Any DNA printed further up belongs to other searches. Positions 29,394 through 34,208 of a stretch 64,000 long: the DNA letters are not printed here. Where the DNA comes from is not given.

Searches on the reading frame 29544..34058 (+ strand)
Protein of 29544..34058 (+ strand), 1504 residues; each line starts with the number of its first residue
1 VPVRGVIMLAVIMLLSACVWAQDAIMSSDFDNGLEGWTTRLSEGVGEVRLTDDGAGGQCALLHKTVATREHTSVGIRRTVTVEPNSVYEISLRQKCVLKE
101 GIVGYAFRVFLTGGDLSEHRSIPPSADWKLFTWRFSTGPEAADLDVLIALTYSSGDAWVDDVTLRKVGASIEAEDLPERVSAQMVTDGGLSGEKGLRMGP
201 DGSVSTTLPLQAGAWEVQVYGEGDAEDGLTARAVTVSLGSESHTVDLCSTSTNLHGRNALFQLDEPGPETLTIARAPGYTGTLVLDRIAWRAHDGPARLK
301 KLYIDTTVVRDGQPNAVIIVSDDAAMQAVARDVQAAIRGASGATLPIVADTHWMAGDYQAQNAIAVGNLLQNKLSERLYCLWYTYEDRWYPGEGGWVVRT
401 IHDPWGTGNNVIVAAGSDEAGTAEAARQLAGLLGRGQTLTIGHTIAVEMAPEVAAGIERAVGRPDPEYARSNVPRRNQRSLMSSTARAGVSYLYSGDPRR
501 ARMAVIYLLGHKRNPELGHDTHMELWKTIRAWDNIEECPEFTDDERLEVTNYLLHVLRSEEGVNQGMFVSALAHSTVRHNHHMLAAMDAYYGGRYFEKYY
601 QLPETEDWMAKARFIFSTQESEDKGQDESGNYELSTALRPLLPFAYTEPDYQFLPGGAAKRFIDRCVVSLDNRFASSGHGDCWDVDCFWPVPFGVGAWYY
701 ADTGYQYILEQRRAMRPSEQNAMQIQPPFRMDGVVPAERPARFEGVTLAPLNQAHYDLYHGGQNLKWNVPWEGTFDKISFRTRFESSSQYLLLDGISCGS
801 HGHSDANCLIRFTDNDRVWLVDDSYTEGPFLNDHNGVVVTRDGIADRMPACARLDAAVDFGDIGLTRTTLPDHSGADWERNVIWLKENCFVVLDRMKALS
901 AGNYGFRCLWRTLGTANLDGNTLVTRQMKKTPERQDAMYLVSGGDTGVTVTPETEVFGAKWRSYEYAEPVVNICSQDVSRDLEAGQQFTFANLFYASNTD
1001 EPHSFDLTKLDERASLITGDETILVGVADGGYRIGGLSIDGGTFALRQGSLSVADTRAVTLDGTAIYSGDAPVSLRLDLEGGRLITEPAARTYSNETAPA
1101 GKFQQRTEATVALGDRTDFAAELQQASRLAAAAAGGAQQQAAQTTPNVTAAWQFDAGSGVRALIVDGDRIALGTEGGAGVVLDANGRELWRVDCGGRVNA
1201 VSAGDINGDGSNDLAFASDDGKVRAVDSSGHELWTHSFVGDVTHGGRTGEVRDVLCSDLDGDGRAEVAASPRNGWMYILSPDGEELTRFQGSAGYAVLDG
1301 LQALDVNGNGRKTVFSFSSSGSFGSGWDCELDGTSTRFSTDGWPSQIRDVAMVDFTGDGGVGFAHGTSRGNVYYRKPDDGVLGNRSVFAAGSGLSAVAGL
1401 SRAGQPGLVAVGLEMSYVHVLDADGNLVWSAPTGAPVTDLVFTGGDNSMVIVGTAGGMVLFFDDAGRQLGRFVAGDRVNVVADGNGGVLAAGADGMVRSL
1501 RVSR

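Call 11: search_protein_families(library=pfam, proteins=[window:29544-34058:+], max_evalue=0.001)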
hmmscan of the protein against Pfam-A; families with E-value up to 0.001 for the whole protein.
window:29544-34058:+ (1504 aa): 5 families
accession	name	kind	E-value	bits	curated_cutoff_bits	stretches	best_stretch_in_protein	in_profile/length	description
PF25292.1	Beta-prop_CGLA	-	1.1e-12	48.5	26.8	2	1180-1236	12-69/316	Lambda-carrageenase beta-propeller domain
PF13517.12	FG-GAP_3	-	1.3e-07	32.5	26.9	1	1205-1268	1-60/61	FG-GAP-like repeat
PF05124.17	S_layer_C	-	1.2e-06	28.7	23.9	1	343-431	92-175/177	S-layer like family, outer domain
PF13570.13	Beta-prop_ACSF4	-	6.1e-05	23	133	0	1151-1242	168-257/329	Beta-alanine-activating enzyme, beta-propeller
PF01839.29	FG-GAP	-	0.00056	20.2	22.1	0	1199-1221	3-25/37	FG-GAP repeat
